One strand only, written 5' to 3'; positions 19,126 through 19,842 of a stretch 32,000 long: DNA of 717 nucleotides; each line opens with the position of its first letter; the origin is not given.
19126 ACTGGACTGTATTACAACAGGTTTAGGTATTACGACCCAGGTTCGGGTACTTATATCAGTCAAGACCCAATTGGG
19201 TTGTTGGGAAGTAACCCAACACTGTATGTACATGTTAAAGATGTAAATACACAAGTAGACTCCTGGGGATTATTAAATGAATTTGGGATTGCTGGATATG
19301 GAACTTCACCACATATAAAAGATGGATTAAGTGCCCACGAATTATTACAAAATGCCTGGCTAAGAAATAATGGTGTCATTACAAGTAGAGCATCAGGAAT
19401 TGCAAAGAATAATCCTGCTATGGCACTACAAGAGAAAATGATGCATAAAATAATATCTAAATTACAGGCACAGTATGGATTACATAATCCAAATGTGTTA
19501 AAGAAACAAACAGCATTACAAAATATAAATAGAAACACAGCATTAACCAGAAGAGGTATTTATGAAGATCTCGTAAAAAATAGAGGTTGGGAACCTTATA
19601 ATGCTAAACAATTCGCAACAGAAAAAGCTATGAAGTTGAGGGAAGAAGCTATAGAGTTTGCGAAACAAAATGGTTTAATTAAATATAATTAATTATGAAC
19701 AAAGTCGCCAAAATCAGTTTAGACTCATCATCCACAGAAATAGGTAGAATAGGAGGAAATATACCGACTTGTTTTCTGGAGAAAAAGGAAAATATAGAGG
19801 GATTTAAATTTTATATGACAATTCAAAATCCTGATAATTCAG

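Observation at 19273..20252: Cassette-1 toxin tip has no catalytic motif I can recognise, and is paired with a DUF1963-like immunity candidate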

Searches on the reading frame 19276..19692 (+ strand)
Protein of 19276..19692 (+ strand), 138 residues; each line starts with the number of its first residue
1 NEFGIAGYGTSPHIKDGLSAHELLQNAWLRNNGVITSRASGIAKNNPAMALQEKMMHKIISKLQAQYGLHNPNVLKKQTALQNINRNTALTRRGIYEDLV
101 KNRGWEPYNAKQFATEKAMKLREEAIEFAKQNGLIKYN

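Call 3: search_protein_families(library=pfam, proteins=[window:19276-19692:+], max_evalue=1)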
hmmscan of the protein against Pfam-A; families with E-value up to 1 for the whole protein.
window:19276-19692:+ (138 aa): 0 families

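Call 4: search_protein_families(library=ncbifam, proteins=[window:19276-19692:+], max_evalue=1)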
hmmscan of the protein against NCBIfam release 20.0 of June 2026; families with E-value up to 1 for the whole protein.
window:19276-19692:+ (138 aa): 0 families

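Call 6: find_homologous_proteins(query=window:19276-19692:+, max_evalue=0.01)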
Query window:19276-19692:+ (138 aa): 31 proteins with E <= 0.01 among 36 candidates.
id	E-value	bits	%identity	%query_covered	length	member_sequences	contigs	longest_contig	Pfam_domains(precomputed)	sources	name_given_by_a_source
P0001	6.9e-66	238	79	99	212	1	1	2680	-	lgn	-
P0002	3.5e-65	236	79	100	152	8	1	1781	-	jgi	jgi:hypothetical protein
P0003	1.4e-64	234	77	99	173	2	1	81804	-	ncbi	-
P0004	4.8e-59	216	86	84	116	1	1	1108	-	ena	-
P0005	2.6e-58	214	70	99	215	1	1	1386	-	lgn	-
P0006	4.5e-58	213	76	99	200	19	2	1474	-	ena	-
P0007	5.1e-57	210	71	99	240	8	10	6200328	PF03527.21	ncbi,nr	ncbi:TPA: RHS domain-containing protein [Pseudomonas putida]|nr:hypothetical protein DM483_08610 [Ps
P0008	1.1e-55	205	71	97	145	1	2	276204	-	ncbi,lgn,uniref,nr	ncbi:hypothetical protein A9B99_14335 [Mangrovibacter phragmitis]|uniref:Tox-SHH domain-containing p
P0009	2.9e-49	184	83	75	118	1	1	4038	-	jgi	jgi:NADPH-dependent curcumin reductase CurA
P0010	5.3e-48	180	94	65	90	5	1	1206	-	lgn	-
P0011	2.3e-42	162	77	72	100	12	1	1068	-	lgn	-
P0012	4.7e-41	158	100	55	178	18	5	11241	PF25023.2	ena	-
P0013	4.7e-39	151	63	98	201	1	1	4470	-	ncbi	-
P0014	5.6e-39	151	77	72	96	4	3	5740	-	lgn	-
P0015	3.6e-38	149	54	98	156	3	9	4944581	-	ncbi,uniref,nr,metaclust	ncbi:hypothetical protein [Aneurinibacillus migulanus]|uniref:Uncharacterized protein n=1 Tax=Aneuri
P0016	4.2e-38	148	54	98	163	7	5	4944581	-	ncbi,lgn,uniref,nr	ncbi:RHS repeat-associated core domain-containing protein [Aneurinibacillus migulanus]|uniref:hypoth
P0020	3.5e-35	139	59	100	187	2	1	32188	-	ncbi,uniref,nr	ncbi:RHS repeat-associated core domain-containing protein [Myroides marinus]|uniref:RHS repeat-assoc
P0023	4.8e-33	132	57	98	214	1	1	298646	-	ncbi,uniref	ncbi:RHS repeat-associated core domain-containing protein [Flavobacterium lipolyticum]|uniref:RHS re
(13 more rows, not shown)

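Call 8: search_protein_families(library=pfam, alignment_id=A1, max_evalue=10)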
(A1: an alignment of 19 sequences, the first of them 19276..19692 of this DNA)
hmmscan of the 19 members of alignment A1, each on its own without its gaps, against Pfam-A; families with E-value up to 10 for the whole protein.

A. member 1, window:19276-19692:+ (138 aa): 0 families

B. families by the number of members that match (of 19 scanned): 8 families
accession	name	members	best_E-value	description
PF17780.6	OCRE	6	0.019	OCRE domain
PF03527.20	RHS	2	2.9e-07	RHS protein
PF07886.16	BA14K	2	0.0058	BA14K-like protein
PF04800.17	NDUS4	2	0.036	NADH dehydrogenase ubiquinone Fe-S protein 4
PF05119.17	Terminase_4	2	0.16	Phage terminase, small subunit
PF11429.13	Colicin_D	1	0.039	Colicin D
PF09968.15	DUF2202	1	0.23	Uncharacterized protein domain (DUF2202)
PF02987.21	LEA_4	1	0.45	Late embryogenesis abundant protein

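Call 9: search_solved_structures(query=A1, max_evalue=10, show_alignments=2)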
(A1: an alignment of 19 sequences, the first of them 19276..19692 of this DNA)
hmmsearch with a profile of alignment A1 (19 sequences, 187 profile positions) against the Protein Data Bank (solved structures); distinct sequences matched with E-value up to 10: 28.
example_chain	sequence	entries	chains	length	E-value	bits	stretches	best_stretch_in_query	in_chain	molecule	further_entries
8qja_A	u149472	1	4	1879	3.1e-14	56.2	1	2-49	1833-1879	Putative type VI secretion system YD repeat-containing Rhs element Vgr protein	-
8qjc_A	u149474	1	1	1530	7.4e-14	54.9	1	2-50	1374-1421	T6SS-associated Rhs core and toxin domain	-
8qjd_A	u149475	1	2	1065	1.4e-13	54.1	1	2-49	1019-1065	Salmonella bongori Rhs core domain (residues 360-1420)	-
8qjb_A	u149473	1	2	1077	1.4e-13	54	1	2-49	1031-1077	T6SS-associated Rhs core domain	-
7q97_A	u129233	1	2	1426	4.3e-13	52.4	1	2-50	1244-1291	Rhs family protein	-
8uy4_A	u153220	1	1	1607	1.5e-12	50.7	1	2-56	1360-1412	Tse15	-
8uxt_A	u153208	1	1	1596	8.4e-11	45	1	2-56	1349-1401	Tse15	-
8h8a_A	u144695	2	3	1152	1.5e-10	44.1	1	2-48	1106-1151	Putative Rhs-family protein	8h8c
8h8b_A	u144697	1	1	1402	2.2e-10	43.6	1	2-56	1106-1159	Putative Rhs-family protein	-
7pq5_L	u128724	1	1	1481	5.8e-10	42.2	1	2-52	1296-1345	Tre23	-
6u08_A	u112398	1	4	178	3e-07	33.4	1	15-60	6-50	Double-stranded DNA-specific cytidine deaminase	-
8cp6_B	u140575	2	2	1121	4.1e-07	33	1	2-42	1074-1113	Toxin protein Tse5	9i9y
6suq_A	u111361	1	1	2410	9.8e-05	25.2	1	2-56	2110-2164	TcdB2,TccC3,Genome polyprotein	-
6h6e_F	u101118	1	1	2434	0.0023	20.7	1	2-51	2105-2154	TcdB2,TccC3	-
6suf_F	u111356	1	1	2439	0.0024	20.7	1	2-51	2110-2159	TcdB2,TccC3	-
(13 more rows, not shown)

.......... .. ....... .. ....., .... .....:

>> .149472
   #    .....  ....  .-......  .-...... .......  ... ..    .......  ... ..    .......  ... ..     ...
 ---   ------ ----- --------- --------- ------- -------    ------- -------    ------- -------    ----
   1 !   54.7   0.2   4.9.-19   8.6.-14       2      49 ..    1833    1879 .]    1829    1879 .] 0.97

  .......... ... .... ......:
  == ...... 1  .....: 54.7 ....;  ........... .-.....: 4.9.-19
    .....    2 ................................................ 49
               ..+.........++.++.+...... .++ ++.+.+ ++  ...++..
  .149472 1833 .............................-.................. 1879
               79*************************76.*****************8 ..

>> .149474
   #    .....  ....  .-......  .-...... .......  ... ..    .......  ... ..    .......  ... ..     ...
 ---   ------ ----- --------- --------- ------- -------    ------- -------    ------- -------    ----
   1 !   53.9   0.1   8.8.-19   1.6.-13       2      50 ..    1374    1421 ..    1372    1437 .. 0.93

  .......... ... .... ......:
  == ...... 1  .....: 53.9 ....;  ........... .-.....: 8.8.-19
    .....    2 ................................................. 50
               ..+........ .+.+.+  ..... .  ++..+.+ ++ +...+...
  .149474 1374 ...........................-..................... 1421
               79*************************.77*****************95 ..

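Call 13: find_encoding_contigs(protein=P0007, flank=4000, max_places=3)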
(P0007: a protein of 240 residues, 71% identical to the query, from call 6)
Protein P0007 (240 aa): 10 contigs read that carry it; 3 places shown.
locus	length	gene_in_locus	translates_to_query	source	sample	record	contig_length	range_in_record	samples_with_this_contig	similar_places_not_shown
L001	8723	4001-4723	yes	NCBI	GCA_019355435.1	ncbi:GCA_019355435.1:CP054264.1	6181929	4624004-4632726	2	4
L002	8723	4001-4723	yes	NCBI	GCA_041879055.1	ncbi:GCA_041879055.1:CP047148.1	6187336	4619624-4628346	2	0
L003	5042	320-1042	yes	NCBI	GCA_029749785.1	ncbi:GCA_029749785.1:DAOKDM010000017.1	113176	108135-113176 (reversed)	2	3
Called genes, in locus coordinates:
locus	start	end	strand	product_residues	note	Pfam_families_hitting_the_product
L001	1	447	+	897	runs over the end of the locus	PF05593:RHS_repeat (weak), PF25023:TEN_YD-shell, PF05593:RHS_repeat, PF25023:TEN_YD-shell, PF03527:RHS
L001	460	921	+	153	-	-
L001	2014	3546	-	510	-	PF13007:LZ_Tnp_IS66, PF13005:zf-IS66, PF03050:DDE_Tnp_IS66, PF13817:DDE_Tnp_IS66_C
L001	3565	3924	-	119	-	PF05717:TnpB_IS66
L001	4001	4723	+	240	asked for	PF03527:RHS (weak)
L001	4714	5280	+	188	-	-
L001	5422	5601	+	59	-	-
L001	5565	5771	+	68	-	PF15652:Tox-SHH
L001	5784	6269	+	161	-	PF09346:SMI1_KNR4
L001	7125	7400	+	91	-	-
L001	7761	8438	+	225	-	PF13462:Thioredoxin_4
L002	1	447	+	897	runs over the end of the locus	PF05593:RHS_repeat (weak), PF25023:TEN_YD-shell, PF05593:RHS_repeat, PF25023:TEN_YD-shell, PF03527:RHS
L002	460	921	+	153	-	-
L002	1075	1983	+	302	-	PF05593:RHS_repeat (weak), PF25023:TEN_YD-shell (faint), PF05593:RHS_repeat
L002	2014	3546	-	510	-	PF13007:LZ_Tnp_IS66, PF13005:zf-IS66, PF03050:DDE_Tnp_IS66, PF13817:DDE_Tnp_IS66_C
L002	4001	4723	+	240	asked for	PF03527:RHS (weak)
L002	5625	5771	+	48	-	PF15652:Tox-SHH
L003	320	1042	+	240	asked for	PF03527:RHS (weak)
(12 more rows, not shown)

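Call 15: find_encoding_contigs(protein=P0016, flank=4000, max_places=2)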
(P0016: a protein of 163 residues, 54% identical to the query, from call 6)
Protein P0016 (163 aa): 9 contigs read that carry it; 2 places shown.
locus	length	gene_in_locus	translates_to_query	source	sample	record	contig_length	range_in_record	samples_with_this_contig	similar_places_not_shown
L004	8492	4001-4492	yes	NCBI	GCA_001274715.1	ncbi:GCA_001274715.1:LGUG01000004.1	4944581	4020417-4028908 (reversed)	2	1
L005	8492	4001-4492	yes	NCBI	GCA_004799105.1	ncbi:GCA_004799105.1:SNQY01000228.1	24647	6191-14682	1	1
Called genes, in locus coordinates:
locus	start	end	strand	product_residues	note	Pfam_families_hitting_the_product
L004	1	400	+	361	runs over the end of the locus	PF00266:Aminotran_5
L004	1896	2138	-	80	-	PF13560:HTH_31 (weak), PF12844:HTH_19, PF01381:HTH_3, PF13443:HTH_26 (weak)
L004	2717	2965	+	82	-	-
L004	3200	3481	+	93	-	-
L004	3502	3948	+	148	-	-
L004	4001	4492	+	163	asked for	-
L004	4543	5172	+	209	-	-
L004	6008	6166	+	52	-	-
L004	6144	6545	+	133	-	-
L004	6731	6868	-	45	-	-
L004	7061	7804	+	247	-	-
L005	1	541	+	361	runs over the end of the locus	PF00266:Aminotran_5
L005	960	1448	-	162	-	PF00665:rve, PF13333:rve_2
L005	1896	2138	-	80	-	PF13560:HTH_31 (weak), PF12844:HTH_19, PF01381:HTH_3, PF13443:HTH_26 (weak)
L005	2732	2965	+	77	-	-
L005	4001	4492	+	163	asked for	-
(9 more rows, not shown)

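Call 16: find_encoding_contigs(protein=P0020, flank=4000, max_places=2)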
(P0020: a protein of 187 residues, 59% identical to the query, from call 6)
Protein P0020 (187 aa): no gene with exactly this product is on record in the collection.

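Call 18: find_encoding_contigs(protein=P0008, flank=4000, max_places=2)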
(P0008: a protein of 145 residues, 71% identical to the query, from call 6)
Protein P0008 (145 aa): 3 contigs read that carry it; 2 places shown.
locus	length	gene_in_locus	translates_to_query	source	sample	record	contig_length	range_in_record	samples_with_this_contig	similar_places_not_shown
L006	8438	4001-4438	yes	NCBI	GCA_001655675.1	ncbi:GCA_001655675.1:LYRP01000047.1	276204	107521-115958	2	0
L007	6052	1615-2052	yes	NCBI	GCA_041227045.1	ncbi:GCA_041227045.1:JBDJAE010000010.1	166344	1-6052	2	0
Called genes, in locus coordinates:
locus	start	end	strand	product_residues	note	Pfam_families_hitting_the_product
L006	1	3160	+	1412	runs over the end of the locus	PF25799:prePAAR_I (weak), PF05488:PAAR_motif, PF20148:DUF6531, PF05593:RHS_repeat, PF25023:TEN_YD-shell, PF03527:RHS, PF14412:AHH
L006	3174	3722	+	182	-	-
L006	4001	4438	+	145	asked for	-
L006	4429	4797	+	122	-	-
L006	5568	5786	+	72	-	-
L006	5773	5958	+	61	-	-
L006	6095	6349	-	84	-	-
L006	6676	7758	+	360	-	PF02615:Ldh_2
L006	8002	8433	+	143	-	PF07681:DoxX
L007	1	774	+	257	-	PF03527:RHS, PF14412:AHH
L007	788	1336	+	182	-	-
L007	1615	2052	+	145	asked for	-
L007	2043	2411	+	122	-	-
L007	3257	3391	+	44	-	-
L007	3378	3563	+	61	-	-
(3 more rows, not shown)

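Call 19: find_encoding_contigs(protein=P0023, flank=4000, max_places=2)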
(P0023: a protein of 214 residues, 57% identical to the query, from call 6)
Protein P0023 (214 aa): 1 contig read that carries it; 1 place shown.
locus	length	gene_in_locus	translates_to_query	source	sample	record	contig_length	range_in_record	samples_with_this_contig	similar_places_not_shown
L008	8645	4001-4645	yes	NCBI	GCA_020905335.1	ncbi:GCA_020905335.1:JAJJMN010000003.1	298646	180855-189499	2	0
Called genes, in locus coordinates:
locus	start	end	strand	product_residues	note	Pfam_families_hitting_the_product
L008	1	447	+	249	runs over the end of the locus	-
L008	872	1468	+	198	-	-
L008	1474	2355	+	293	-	-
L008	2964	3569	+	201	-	-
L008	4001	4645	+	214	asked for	-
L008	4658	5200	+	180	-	-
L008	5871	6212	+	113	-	-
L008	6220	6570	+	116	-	PF15595:Imm51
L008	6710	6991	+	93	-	PF01527:HTH_Tnp_1, PF13518:HTH_28 (weak)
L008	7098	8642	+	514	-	PF04185:Phosphoesterase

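Call 23: search_protein_representatives(alignment_id=A2)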
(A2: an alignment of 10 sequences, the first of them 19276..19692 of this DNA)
Query: 10 sequences, 161 profile positions. Proteins with E-value up to 0.001 (for the whole library): 331; up to 1e-10: 95; up to 1e-30: 14. The best 150 are listed.
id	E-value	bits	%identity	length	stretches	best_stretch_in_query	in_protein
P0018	7.3e-79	279.3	-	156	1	7-161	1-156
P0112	2.1e-70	251.7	-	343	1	4-160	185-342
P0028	2.2e-67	241.9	-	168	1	1-153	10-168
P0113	5.0e-60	218.0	-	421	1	3-161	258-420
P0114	9.2e-59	213.9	-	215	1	1-160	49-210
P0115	9.9e-57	207.3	-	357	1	2-160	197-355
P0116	4.5e-56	205.2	-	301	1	1-160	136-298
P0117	9.4e-52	191.1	-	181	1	2-159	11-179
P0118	1.6e-50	187.1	-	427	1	3-159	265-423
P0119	6.9e-47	175.3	-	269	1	4-157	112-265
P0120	3.0e-39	150.5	-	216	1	3-157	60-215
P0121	1.1e-34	135.6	-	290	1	8-156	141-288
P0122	2.3e-34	134.6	-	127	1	3-94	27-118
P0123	6.7e-31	123.3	-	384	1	3-154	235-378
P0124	1.3e-29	119.2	-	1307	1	1-159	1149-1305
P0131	5.8e-24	100.8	-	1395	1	1-154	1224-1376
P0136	9.8e-22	93.5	-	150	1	2-139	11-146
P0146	2.4e-18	82.5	-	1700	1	1-114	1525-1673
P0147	2.9e-18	82.2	-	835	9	72-132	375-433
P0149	1.8e-17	79.7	-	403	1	24-122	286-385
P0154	3.6e-16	75.4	-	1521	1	24-124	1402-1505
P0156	5.6e-16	74.8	-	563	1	25-112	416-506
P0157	7.1e-16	74.5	-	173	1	5-90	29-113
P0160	8.9e-16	74.2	-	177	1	24-125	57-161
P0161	1.4e-15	73.6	-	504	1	24-116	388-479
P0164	5.2e-15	71.7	-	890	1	23-122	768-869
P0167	7.0e-15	71.2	-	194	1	24-124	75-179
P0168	9.3e-15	70.8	-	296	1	1-101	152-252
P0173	1.0e-13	67.4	-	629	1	24-125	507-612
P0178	6.4e-13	64.9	-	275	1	29-129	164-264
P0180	7.7e-13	64.6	-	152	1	24-124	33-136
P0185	2.3e-12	63.1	-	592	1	24-125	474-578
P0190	6.0e-12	61.7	-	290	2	24-125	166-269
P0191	6.7e-12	61.5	-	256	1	24-125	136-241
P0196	2.0e-11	60.0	-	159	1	1-125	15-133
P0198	2.6e-11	59.6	-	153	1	1-100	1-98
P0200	3.4e-11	59.3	-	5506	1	24-124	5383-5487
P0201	4.0e-11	59.0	-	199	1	25-124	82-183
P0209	1.4e-10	57.2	-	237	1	23-118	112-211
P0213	2.5e-10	56.4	-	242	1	24-124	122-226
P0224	1.2e-09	54.2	-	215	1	23-125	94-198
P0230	2.8e-09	53.0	-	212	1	2-153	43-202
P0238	6.2e-09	51.9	-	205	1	25-114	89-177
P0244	1.0e-08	51.2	-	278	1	31-118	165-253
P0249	2.9e-08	49.7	-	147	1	37-117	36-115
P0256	4.5e-08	49.1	-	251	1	25-111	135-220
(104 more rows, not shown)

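Call 24: search_protein_families(library=pfam, proteins=[P0154, P0164, P0156, P0161, P0173, P0185, P0147, P0149, P0124, P0146], max_evalue=0.01)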
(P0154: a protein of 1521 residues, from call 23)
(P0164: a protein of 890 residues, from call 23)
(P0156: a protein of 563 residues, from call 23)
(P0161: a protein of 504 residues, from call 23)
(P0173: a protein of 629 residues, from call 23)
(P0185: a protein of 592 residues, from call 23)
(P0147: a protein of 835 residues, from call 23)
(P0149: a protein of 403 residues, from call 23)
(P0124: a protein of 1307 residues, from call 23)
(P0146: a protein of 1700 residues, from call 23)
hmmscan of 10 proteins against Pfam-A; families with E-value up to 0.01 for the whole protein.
P0154 (1521 aa): 1 family
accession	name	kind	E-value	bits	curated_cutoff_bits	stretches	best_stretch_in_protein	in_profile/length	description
PF04905.18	NCD2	-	0.0034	17.8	25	0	1356-1431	6-84/125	NAB conserved region 2 (NCD2)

P0164 (890 aa): 1 family
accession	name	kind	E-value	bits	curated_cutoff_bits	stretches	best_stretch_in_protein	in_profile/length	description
PF13699.11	eCIS_core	-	1.5e-05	25.5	22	1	106-153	28-77/79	eCIS core domain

P0156 (563 aa): 3 families
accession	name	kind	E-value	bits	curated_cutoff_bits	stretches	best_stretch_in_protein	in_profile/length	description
PF07591.16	PT-HINT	-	1.4e-22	80.9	27.7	1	284-414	3-137/137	Pretoxin HINT domain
PF13403.11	Hint_2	-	2.7e-05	25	28.4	1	276-304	2-30/147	Hint domain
PF08517.17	AXH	-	0.0004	21.3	33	0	338-353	71-86/116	Ataxin-1 and HBP1 module (AXH)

P0161 (504 aa): 4 families
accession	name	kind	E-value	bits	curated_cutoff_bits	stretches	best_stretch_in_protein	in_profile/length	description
PF07591.16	PT-HINT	-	7.2e-30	104.5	27.7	1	210-344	2-137/137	Pretoxin HINT domain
PF08517.17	AXH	-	1.1e-06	29.5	33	1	204-284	1-85/116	Ataxin-1 and HBP1 module (AXH)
PF13403.11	Hint_2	-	7.2e-05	23.6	28.4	1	203-231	2-30/147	Hint domain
PF01079.26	Hint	-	7.5e-05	22.9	29.7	1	201-270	11-80/213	Hint module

P0173 (629 aa): 0 families

P0185 (592 aa): 1 family
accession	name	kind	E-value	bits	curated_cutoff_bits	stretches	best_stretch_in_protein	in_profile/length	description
PF14449.11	PT-TG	-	6.6e-06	26.5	23.5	1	409-463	5-58/68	Pre-toxin TG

P0147 (835 aa): 9 families
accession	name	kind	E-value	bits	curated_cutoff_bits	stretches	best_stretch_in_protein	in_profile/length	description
PF20578.4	aBig_2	-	8.9e-227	734.2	27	9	4-90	4-89/89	Atrophied bacterial Ig domain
PF12691.13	Phage_tail_terminator_6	-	1.1e-12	48.6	23.8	0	64-100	27-66/118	Bacteriophage tail terminator protein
PF25670.1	Phage_tail_C_2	-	1.3e-09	38.7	27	0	39-100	50-110/133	Phage tail protein C-terminal domain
PF18291.6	HU-HIG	-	1.9e-07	31.6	26.2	0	57-105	11-59/125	HU domain fused to wHTH, Ig, or Glycine-rich motif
PF04200.17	Lipoprotein_17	-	2.1e-07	31.6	22.4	0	62-86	58-80/84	Lipoprotein associated domain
PF20297.4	MSSS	-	7.8e-06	25.9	26.8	0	49-67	11-29/42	MutS2 and Smr-associated SH3 domain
PF18836.7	B_solenoid_ydck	-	8.5e-06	25.8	30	0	61-68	4-11/17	YdcK Beta solenoid repeat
PF09557.15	DUF2382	-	2.1e-05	25.2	23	0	168-188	21-108/111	Domain of unknown function (DUF2382)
PF24547.1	DUF7601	-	0.0021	19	27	0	66-100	3-42/116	Domain of unknown function (DUF7601)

P0149 (403 aa): 1 family
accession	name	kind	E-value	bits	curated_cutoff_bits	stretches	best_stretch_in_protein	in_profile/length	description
PF05593.20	RHS_repeat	-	1.4e-06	29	22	1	38-70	1-34/38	RHS Repeat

P0124 (1307 aa): 4 families
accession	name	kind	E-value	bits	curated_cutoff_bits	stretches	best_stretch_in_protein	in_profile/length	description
PF05593.20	RHS_repeat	-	4.9e-79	259.9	22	10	543-580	1-38/38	RHS Repeat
PF20148.4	DUF6531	-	3e-19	69.5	24.1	1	171-246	1-74/74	Domain of unknown function (DUF6531)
PF03527.20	RHS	-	4.9e-19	68.3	27.9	1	1071-1101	4-34/38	RHS protein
PF15283.12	DUF4595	-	0.0031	17.9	34.2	0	478-552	1-90/202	Domain of unknown function (DUF4595) with porin-like fold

P0146 (1700 aa): 4 families
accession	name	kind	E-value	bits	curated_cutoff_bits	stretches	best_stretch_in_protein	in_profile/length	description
PF05593.20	RHS_repeat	-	9.5e-58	192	22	8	882-917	2-37/38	RHS Repeat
PF20148.4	DUF6531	-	3.4e-22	79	24.1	1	494-567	1-74/74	Domain of unknown function (DUF6531)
PF03527.20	RHS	-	1.1e-13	51.2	27.9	1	1445-1478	2-35/38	RHS protein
PF25023.1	TEN_YD-shell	-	4e-08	32.3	50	1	1280-1521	629-866/909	Teneurin YD-shell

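Call 37: predict_structure(alignment_id=A3)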
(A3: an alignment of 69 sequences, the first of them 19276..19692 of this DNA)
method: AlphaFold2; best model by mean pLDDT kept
length: 138 residues; sequences in the alignment: 69
mean_pLDDT: 94.2   pTM: 0.89
mean pLDDT of the five models: 94.2, 93.7, 93.1, 92.4, 92.1
residues with pLDDT >= 90: 119; 70-90: 13; 50-70: 6; < 50: 0
segments of 3 or more residues with pLDDT < 50: none
pLDDT, mean of each block of 10 residues (from residue 1): 87 76 97 93 95 94 98 98 98 98 98 98 98 88
secondary structure, 60 per line:
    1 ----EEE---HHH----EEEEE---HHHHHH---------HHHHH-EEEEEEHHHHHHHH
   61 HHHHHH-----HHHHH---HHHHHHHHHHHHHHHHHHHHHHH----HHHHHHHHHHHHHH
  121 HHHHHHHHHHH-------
elements in order: E5-7 E18-22 H26-31 H41-45 E47-52 H53-66 H72-76 H80-102 H107-131
